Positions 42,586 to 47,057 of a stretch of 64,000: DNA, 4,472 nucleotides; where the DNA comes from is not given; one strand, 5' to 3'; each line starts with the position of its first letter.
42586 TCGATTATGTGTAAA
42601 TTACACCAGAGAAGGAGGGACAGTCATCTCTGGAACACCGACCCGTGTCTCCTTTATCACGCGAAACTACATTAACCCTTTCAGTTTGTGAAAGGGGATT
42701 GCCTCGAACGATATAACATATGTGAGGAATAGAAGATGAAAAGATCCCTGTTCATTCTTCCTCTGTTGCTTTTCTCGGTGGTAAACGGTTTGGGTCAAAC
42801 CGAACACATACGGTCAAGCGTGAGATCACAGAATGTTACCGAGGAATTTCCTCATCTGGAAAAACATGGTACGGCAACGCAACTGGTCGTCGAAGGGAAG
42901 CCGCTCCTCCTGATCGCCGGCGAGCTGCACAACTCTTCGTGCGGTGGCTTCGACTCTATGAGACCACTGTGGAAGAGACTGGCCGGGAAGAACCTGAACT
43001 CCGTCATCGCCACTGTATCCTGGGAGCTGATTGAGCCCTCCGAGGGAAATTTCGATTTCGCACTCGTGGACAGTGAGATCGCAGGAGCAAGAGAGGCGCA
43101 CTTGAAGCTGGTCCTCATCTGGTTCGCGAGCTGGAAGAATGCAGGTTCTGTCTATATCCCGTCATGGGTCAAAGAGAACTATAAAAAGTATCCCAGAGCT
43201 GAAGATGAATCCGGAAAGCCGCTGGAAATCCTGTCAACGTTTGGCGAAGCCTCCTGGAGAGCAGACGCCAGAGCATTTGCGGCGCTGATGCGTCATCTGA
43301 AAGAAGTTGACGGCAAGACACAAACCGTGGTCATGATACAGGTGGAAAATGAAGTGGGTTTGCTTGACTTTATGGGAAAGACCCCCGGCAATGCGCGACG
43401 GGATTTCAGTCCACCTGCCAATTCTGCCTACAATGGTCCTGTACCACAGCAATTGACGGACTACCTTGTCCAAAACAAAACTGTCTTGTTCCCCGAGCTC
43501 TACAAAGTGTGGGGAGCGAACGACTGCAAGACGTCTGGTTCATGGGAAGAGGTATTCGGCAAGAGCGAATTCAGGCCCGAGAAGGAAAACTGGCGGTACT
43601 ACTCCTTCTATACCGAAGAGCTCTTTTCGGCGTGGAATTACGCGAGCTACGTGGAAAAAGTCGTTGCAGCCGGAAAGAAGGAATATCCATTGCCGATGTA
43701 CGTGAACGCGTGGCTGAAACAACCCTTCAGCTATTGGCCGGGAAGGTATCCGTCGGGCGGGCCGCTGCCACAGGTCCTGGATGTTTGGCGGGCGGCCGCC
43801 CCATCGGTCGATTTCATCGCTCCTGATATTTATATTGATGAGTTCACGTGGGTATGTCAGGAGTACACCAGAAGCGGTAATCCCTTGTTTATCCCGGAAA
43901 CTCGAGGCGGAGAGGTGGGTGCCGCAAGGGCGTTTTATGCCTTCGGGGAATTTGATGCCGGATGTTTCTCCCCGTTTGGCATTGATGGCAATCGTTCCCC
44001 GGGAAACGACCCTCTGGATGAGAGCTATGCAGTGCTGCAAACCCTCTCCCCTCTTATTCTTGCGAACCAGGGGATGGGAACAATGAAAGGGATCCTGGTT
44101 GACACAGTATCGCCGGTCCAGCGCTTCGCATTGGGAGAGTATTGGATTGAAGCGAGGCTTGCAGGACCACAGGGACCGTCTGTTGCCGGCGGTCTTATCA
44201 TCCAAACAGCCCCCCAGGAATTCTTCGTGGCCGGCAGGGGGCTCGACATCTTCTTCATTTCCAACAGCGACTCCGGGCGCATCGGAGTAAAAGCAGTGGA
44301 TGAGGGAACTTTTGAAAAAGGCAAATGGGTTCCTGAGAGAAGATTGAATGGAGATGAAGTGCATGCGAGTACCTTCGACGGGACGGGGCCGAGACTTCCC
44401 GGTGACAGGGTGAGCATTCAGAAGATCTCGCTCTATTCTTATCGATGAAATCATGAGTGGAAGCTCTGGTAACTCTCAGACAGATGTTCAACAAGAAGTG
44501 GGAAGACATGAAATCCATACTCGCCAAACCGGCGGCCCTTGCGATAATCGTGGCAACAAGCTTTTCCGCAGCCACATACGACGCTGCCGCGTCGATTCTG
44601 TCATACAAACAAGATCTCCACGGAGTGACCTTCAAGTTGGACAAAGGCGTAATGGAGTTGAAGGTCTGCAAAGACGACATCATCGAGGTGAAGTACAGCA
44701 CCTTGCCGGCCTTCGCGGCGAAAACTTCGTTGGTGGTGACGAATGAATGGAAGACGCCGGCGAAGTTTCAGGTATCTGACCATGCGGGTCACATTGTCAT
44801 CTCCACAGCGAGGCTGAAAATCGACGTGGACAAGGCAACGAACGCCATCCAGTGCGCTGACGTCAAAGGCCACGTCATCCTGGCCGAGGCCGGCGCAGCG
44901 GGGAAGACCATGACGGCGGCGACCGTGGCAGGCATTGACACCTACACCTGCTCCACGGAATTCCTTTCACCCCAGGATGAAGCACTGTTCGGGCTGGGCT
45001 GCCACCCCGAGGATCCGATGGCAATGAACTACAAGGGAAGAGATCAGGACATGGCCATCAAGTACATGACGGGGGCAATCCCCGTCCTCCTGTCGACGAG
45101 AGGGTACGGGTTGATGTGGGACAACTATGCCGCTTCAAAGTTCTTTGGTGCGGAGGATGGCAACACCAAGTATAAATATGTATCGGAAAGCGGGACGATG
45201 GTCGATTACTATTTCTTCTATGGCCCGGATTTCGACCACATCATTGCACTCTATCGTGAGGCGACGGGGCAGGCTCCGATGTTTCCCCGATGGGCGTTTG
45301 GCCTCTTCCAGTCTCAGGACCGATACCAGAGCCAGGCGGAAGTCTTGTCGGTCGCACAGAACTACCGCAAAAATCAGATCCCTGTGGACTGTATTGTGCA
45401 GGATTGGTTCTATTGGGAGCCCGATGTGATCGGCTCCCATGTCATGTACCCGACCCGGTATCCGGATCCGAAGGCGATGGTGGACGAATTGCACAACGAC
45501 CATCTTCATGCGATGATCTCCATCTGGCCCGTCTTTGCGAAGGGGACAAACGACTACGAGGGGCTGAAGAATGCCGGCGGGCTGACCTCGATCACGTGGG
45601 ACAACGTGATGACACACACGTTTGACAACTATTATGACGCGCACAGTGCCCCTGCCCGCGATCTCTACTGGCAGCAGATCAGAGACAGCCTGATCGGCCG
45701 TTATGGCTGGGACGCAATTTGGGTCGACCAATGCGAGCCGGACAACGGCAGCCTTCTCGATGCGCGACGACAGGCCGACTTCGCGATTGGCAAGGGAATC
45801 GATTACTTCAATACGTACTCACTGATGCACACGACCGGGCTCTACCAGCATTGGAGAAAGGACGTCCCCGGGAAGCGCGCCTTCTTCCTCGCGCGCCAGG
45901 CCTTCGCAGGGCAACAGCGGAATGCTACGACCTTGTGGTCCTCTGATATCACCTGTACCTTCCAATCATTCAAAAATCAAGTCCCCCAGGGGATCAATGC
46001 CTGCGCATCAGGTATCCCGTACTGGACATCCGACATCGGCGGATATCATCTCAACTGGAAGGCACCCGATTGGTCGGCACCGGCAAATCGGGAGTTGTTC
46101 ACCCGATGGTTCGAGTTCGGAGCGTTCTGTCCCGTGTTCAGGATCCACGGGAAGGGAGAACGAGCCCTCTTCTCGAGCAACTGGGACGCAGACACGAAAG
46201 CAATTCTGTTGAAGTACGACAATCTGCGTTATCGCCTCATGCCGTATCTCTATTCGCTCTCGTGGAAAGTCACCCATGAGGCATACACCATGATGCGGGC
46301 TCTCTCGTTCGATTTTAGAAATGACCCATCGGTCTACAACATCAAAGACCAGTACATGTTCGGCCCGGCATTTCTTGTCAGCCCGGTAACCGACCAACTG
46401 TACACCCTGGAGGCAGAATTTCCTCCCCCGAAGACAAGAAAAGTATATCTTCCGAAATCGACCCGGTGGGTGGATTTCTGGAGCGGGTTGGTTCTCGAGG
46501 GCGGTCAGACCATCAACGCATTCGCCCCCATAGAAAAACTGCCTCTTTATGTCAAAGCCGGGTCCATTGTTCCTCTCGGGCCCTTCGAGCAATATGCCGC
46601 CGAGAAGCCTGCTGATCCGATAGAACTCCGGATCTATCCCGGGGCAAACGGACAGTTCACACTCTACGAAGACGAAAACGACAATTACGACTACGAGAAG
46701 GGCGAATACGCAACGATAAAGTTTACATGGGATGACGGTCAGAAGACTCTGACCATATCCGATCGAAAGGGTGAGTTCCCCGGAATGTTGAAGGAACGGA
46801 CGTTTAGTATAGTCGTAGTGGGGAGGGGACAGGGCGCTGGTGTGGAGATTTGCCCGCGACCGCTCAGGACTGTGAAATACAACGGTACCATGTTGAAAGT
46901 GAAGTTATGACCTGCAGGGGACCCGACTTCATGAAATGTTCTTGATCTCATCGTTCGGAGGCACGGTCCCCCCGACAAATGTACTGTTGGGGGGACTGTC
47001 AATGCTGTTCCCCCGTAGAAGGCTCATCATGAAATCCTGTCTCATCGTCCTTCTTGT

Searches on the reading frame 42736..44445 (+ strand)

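Call 72: search_protein_families(library=pfam, proteins=[window:42736-44445:+], max_evalue=0.001)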
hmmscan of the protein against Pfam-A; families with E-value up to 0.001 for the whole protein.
window:42736-44445:+ (570 aa): 3 families
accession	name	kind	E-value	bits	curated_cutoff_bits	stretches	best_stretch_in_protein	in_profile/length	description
PF18120.7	DUF5597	-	8.8e-28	97.6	23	1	428-544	2-128/133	Domain of unknown function (DUF5597)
PF02449.21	Glyco_hydro_42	-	5.1e-07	29.8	21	1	88-224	25-154/376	Beta-galactosidase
PF01301.25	Glyco_hydro_35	-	0.00062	19.9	27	0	49-208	1-151/319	Glycosyl hydrolases family 35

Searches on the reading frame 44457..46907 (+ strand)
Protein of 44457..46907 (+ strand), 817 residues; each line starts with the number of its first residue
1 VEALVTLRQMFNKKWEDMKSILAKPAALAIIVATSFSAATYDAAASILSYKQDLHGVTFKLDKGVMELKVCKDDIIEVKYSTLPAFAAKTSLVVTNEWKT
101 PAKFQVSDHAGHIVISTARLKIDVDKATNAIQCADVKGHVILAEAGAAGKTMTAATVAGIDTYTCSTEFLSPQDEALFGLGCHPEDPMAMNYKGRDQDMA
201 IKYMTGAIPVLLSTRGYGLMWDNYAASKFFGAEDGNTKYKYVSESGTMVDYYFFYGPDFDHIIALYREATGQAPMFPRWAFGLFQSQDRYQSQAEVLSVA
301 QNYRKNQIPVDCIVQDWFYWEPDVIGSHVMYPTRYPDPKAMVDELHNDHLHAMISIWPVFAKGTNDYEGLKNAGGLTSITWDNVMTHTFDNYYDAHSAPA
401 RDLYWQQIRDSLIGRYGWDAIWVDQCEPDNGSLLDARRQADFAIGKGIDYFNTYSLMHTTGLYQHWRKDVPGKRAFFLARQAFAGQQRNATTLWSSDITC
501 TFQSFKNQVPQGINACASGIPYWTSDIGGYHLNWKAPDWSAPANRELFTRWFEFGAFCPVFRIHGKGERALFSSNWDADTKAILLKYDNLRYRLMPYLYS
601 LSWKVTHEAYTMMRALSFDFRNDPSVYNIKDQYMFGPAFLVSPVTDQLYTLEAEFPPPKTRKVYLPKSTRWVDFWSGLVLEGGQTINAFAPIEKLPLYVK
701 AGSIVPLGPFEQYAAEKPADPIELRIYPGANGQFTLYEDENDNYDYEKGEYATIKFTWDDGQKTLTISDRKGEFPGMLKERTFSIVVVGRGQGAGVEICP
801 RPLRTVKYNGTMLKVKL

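Call 72: search_protein_families(library=pfam, proteins=[window:44457-46907:+], max_evalue=0.001)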
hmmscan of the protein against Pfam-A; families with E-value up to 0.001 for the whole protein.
window:44457-46907:+ (817 aa): 4 families
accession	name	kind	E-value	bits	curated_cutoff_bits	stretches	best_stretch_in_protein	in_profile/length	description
PF01055.32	Glyco_hydro_31_2nd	-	8.3e-81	272.3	23.5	1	274-601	2-328/328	Glycosyl hydrolases family 31 TIM-barrel domain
PF17137.9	DUF5110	-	4.7e-27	94.3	27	1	721-789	1-70/71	Domain of unknown function (DUF5110)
PF21365.3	Glyco_hydro_31_3rd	-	8.9e-26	90.6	24.4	1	610-705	2-87/87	Glycosyl hydrolase family 31 C-terminal domain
PF13802.12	Gal_mutarotas_2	-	5.1e-10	40.4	27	1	66-229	2-183/184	Glycosyl hydrolase 31 N-terminal galactose mutarotase-like domain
